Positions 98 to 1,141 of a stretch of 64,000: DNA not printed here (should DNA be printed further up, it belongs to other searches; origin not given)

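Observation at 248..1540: Minimal stand-alone TIR protein convergent with an unknown 247-aa protein: candidate TIR-based immune module without a known effector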

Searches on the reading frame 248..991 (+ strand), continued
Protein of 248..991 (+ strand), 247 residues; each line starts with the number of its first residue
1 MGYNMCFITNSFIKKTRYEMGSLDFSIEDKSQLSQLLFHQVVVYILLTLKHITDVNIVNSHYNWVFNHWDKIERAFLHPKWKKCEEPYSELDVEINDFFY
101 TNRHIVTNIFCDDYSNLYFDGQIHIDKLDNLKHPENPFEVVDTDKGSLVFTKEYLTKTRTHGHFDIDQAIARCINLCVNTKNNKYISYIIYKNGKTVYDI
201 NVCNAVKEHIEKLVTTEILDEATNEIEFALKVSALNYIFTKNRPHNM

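Call 49: find_encoding_contigs(protein=P0125, flank=8000, max_places=4)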
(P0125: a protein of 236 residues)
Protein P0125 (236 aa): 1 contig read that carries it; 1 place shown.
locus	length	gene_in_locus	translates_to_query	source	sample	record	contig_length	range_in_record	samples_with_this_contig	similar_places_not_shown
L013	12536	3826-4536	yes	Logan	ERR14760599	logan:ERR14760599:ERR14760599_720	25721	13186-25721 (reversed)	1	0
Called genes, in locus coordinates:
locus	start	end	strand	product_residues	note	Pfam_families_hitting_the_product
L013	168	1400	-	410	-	PF02127:Peptidase_M18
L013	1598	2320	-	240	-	PF13263:PHP_C (faint)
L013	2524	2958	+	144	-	-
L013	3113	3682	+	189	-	PF14622:Ribonucleas_3_3, PF00636:Ribonuclease_3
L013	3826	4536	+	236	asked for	-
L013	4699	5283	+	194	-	PF00089:Trypsin, PF13365:Trypsin_2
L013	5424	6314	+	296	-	-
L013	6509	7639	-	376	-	PF00702:Hydrolase (weak), PF13419:HAD_2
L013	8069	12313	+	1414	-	PF20958:GxGYxYP_N_3rd, PF14323:GxGYxYP_C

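Call 50: find_encoding_contigs(protein=P0129, flank=8000, max_places=4)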
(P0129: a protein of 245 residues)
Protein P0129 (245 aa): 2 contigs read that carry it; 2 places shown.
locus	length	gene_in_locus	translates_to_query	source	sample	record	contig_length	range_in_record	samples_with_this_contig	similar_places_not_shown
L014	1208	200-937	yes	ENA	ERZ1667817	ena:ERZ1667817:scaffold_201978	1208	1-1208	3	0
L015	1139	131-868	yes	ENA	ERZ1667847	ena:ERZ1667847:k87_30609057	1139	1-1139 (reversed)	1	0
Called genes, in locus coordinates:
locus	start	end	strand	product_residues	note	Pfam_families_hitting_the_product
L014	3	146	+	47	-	?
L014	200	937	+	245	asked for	-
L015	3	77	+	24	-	?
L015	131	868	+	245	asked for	-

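Call 51: find_encoding_contigs(protein=P0126, flank=8000, max_places=4)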
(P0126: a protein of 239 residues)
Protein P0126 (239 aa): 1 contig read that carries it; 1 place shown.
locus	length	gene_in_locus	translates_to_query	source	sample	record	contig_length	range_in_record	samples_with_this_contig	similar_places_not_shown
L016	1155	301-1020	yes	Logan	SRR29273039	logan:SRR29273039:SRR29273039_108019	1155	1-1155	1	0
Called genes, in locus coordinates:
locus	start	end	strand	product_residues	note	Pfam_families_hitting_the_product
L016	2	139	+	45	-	?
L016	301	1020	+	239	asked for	-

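Call 61: search_protein_families(library=padloc, proteins=[L004:3390-3728:+, L007:168-836:+, L007:1870-2394:-, L007:2936-3877:+, L007:3897-6311:+, L007:6317-7024:+, L007:7049-8917:+, L013:4699-5280:+, L013:5424-6311:+], max_evalue=0.001)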
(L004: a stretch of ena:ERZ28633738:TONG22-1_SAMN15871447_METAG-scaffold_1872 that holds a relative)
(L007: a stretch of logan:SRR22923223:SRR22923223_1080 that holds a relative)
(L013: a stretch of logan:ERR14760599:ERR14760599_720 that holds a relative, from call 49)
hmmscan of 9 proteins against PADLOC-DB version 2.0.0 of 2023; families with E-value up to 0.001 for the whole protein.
L004:3390-3728:+ (113 aa): 0 families

L007:168-836:+ (223 aa): 0 families

L007:1870-2394:- (175 aa): 0 families

L007:2936-3877:+ (314 aa): 0 families

L007:3897-6311:+ (805 aa): 5 families
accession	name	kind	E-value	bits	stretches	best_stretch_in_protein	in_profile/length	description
PDLC00132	GajB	-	3.1e-09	34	1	155-208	3-56/625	UrvD helicase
PDLC00117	GajB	-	5.2e-07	26.5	1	314-483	112-297/604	UrvD helicase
PDLC00130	GajB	-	4.2e-06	23.3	0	155-190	3-37/589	UrvD helicase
PDLC00106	GajB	-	1e-05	22.3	0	156-207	4-57/577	UrvD helicase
PDLC00104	GajB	-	0.00021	18.1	0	156-209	4-58/574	UrvD helicase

L007:6317-7024:+ (236 aa): 1 family
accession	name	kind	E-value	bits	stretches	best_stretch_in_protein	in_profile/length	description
PDLC03865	LmuB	-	8e-05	19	1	9-220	536-768/1007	-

L007:7049-8917:+ (623 aa): 0 families

L013:4699-5280:+ (194 aa): 3 families
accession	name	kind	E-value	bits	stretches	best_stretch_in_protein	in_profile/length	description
PDLC02959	RT-Protease_XI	-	4.3e-19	66.8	1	12-177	349-508/510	single gene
PDLC02960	RT-Protease_XI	-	3.5e-18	63.8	1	13-177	348-504/506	single gene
PDLC03855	LmuA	-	3.4e-06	24.6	1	12-159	15-174/425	-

L013:5424-6311:+ (296 aa): 0 families

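Call 62: search_protein_families(library=pfam, proteins=[L004:3390-3728:+, L007:168-836:+, L007:1870-2394:-, L007:6317-7024:+, L007:7049-8917:+, L013:5424-6311:+, L013:3113-3679:+], max_evalue=0.01)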
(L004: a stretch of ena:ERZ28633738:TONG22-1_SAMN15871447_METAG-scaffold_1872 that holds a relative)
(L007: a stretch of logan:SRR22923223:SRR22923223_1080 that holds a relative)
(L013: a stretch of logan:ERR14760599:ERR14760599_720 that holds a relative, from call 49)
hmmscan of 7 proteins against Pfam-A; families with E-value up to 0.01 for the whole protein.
L004:3390-3728:+ (113 aa): 1 family
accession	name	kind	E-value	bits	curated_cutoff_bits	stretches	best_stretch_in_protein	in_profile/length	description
PF21786.3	Bflower_3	-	0.00022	21.6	34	1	40-101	29-102/125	6-fold beta flower protein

L007:168-836:+ (223 aa): 1 family
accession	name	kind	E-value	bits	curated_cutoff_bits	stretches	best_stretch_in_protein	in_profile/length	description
PF15099.11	PIRT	-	0.0094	16.2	30.6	0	118-187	33-103/128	Phosphoinositide-interacting protein family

L007:1870-2394:- (175 aa): 0 families

L007:6317-7024:+ (236 aa): 3 families
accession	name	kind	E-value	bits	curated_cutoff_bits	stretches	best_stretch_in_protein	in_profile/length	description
PF06103.16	DUF948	-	0.0015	19.1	37.2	0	50-93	37-80/89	Bacterial protein of unknown function (DUF948)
PF20364.3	DUF6659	-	0.0023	18.5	27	1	53-133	50-124/131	Family of unknown function (DUF6659)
PF07889.17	DUF1664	-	0.007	16.8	34.6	0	24-108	41-121/124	Protein of unknown function (DUF1664)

L007:7049-8917:+ (623 aa): 0 families

L013:5424-6311:+ (296 aa): 0 families

L013:3113-3679:+ (189 aa): 2 families
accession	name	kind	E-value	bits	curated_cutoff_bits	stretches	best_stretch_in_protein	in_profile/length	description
PF14622.11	Ribonucleas_3_3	-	2.5e-10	41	35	1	62-177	16-126/128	Ribonuclease-III-like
PF00636.31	Ribonuclease_3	-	3e-10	41.2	27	1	69-162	1-101/102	Ribonuclease III domain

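Call 76: find_related_loci(query=A5, collection=metagenome_contigs, flank=10000)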
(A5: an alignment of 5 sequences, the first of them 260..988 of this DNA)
Query A5 (243 aa) in metagenome_contigs; peptide patterns used: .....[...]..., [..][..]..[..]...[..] (x = any residue, [..] = any of these).
90 stretches matched a pattern; 3 encode a relative of the query (tblastn E <= 1e-3); 3 distinct loci.
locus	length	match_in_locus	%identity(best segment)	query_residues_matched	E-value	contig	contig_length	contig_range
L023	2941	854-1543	38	1-231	1e-50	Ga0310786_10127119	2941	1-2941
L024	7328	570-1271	34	1-243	8e-35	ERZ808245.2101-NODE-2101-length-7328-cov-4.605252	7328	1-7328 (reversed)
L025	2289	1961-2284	45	1-108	5e-28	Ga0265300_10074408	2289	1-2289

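Call 86: search_dna_similar(query=window:260-988:+, collection=plasmids, mode=protein, max_evalue=0.001)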
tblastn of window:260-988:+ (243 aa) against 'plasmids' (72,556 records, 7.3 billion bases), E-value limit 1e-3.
No match.

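Call 87: search_dna_similar(query=window:260-988:+, collection=phages, mode=protein, max_evalue=0.001)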
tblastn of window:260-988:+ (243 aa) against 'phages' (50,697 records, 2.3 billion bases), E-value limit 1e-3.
No match.

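Call 94: search_protein_families(library=pfam, alignment_id=A3, max_evalue=0.01)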
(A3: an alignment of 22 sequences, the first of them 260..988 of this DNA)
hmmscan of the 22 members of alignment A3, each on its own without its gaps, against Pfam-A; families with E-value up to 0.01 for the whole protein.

A. member 1, window:260-988:+ (243 aa): 1 family
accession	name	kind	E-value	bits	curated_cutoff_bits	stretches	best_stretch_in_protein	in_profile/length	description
PF14869.12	DUF4488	-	0.001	19.4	27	1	168-232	36-98/123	Domain of unknown function (DUF4488)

B. families by the number of members that match (of 22 scanned): 1 family
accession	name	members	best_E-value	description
PF14869.12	DUF4488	1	0.001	Domain of unknown function (DUF4488)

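Call 95: search_solved_structures(query=A3, max_evalue=1)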
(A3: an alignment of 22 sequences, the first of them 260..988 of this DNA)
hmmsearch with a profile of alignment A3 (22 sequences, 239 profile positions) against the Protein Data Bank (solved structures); distinct sequences matched with E-value up to 1: 0.

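Call 96: search_protein_families(library=padloc, alignment_id=A3, max_evalue=0.01)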
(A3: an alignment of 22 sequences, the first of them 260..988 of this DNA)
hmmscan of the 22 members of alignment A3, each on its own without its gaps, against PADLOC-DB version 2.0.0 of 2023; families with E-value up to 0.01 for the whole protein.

A. member 1, window:260-988:+ (243 aa): 0 families

B. families by the number of members that match (of 22 scanned): 0 families

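Call 98: search_solved_structures(query=L024:5787-6323:-, max_evalue=0.01)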
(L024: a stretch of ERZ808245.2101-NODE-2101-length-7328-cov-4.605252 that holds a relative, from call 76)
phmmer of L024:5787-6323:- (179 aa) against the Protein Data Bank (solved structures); distinct sequences matched with E-value up to 0.01: 0.

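Call 99: search_solved_structures(query=L024:1448-2287:+, max_evalue=0.01)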
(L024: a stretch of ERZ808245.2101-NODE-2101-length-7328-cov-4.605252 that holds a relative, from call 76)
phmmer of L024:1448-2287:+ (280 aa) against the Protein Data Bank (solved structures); distinct sequences matched with E-value up to 0.01: 0.

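Call 100: search_dna_similar(query=L024:5787-6323:-, collection=plasmids, mode=protein, max_evalue=0.00001, max_rows=8)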
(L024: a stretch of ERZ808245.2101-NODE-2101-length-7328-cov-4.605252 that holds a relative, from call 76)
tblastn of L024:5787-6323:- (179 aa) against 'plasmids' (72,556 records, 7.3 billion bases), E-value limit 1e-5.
No match.

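Call 101: search_dna_similar(query=L024:2637-3956:-, collection=plasmids, mode=protein, max_evalue=0.00001, max_rows=8)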
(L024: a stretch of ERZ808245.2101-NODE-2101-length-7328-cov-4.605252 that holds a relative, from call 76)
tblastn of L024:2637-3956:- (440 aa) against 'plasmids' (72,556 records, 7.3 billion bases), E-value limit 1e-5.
Records with a match: 553; places in all: 569; records where one place covers at least 80% of the query: 1.
Best place of each record, by identity: <60% 553.
By first word of the organism name: Enterococcus 517; Clostridium 14; Streptococcus 11; Listeria 4; Vagococcus 2; Cytobacillus 1; Paenibacillus 1; Alicyclobacillus 1; Vescimonas 1; Carnobacterium 1.
By predicted mobility (MOB-suite, as given by PLSDB): mobilizable 394; conjugative 110; non-mobilizable 49.
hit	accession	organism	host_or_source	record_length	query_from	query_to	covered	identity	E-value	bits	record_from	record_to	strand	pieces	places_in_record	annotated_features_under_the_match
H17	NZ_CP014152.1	Clostridium botulinum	Microbial isolate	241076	124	412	66%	28.5%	3e-12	77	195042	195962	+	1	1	PcfJ domain-containing protein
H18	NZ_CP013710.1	Clostridium botulinum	Microbial isolate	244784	124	412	66%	28.5%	3e-12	77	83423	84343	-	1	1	PcfJ domain-containing protein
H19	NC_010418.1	Clostridium botulinum A3 str. Loch Maree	-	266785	124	412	66%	28.5%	3e-12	76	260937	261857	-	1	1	PcfJ domain-containing protein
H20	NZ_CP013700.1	Clostridium sporogenes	Microbial isolate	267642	124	412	66%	28.0%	6e-12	76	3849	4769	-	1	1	PcfJ domain-containing protein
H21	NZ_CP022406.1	Clostridium sporogenes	-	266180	124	415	66%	27.7%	1e-11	75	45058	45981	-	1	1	PcfJ domain-containing protein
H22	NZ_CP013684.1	Clostridium botulinum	Microbial isolate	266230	124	415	66%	27.7%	1e-11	75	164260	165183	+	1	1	PcfJ domain-containing protein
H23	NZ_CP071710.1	Cytobacillus gottheilii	barial marine waters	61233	65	430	83%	22.0%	2e-8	64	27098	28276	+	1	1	PcfJ domain-containing protein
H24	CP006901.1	Clostridium botulinum Prevot_594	Isolate microbial culture,ham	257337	124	412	66%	27.7%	4e-11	73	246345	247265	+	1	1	pcfJ-like family protein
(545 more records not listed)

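Call 102: search_dna_similar(query=L024:1448-2287:+, collection=phages, mode=protein, max_evalue=0.00001, max_rows=8)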
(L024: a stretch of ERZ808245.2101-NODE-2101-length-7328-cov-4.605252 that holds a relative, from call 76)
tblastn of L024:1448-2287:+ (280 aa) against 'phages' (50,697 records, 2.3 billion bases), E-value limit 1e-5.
Records with a match: 4; places in all: 4; records where one place covers at least 80% of the query: 2.
Best place of each record, by identity: <60% 4.
By first word of the organism name: Bacteriophage 4.
By host as written in the record: - 4.
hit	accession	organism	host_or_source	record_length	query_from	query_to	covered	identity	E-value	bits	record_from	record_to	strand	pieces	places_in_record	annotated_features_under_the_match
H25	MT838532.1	Bacteriophage sp.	human fecal samples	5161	4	273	96%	58.0%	2e-99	323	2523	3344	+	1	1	record has no annotation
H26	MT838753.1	Bacteriophage sp.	human fecal samples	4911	4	263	93%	55.0%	3e-93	306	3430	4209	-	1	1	record has no annotation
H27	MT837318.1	Bacteriophage sp.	human fecal samples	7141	4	162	57%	45.9%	4e-41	156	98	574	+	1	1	record has no annotation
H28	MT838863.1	Bacteriophage sp.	human fecal samples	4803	117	267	54%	44.5%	2e-33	134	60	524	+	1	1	record has no annotation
